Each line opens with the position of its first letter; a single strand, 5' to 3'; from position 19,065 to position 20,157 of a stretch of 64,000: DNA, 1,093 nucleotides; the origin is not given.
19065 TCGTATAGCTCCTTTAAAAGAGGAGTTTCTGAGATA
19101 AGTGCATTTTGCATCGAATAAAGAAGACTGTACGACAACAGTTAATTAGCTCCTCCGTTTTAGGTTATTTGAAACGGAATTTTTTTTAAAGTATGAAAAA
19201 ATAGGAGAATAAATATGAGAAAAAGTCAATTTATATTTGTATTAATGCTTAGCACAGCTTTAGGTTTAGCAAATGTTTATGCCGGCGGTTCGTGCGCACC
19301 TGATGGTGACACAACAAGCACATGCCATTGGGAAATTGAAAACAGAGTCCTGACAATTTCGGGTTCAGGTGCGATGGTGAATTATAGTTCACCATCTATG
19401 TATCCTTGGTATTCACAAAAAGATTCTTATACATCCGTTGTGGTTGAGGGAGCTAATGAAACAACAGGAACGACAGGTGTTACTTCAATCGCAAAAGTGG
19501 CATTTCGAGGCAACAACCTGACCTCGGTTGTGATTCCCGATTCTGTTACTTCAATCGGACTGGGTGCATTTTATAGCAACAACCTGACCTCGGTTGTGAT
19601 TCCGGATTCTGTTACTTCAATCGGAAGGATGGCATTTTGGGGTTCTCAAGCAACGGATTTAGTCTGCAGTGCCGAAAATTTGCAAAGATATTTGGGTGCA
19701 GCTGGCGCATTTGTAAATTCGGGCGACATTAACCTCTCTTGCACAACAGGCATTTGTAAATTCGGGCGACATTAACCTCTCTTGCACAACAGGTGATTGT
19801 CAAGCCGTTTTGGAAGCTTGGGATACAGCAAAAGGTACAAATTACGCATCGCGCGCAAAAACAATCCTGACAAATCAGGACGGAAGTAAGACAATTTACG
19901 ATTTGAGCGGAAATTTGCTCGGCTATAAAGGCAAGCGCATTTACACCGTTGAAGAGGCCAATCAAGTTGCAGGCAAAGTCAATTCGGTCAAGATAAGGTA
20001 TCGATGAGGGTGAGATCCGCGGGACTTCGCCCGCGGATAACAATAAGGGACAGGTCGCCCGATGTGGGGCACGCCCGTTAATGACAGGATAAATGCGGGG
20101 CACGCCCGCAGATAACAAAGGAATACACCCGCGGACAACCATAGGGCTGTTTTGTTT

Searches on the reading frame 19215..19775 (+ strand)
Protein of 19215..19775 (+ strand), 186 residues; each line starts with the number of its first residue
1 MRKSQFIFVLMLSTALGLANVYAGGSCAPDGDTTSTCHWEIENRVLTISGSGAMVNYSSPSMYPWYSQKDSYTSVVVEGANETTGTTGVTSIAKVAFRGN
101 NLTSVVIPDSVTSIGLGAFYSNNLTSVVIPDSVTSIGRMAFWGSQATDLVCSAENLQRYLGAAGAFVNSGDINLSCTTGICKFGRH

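Call 4: search_protein_families(library=pfam, proteins=[window:19215-19775:+], max_evalue=1)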
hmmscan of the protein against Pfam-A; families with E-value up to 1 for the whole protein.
window:19215-19775:+ (186 aa): 3 families
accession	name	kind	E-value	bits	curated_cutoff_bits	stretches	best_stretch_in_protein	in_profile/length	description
PF13306.12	LRR_5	-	1.3e-13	51.4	27.7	1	90-151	1-63/127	BspA type Leucine rich repeat region (6 copies)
PF05725.18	FNIP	-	5.5e-05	23.6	21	1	101-136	4-39/44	FNIP Repeat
PF17779.7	NOD2_WH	-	0.23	12.1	23.1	1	133-159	3-29/57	NOD2 winged helix domain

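Call 5: search_protein_families(library=ncbifam, proteins=[window:19215-19775:+], max_evalue=1)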
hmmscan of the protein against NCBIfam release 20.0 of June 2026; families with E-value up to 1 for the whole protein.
window:19215-19775:+ (186 aa): 2 families
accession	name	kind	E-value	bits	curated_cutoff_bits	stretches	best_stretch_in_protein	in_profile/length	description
NF047961.1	adhesin_HupY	equivalog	3.3e-08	32.1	1250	1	87-158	195-267/978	leucine-rich repeat adhesin HupY/LrrG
NF045861.1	glide_Gli349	exception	4e-06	23.8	1750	1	89-149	2688-2749/3169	gliding machinery surface structure protein Gli349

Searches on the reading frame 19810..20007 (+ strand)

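Call 4: search_protein_families(library=pfam, proteins=[window:19810-20007:+], max_evalue=1)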
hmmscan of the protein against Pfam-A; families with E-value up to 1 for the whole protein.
window:19810-20007:+ (65 aa): 1 family
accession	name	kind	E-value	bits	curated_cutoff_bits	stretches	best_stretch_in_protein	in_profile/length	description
PF02366.24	PMT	-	0.037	14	22.7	1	10-63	33-86/245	Dolichyl-phosphate-mannose-protein mannosyltransferase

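Call 5: search_protein_families(library=ncbifam, proteins=[window:19810-20007:+], max_evalue=1)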
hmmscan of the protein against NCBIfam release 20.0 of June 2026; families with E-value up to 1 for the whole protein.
window:19810-20007:+ (65 aa): 0 families
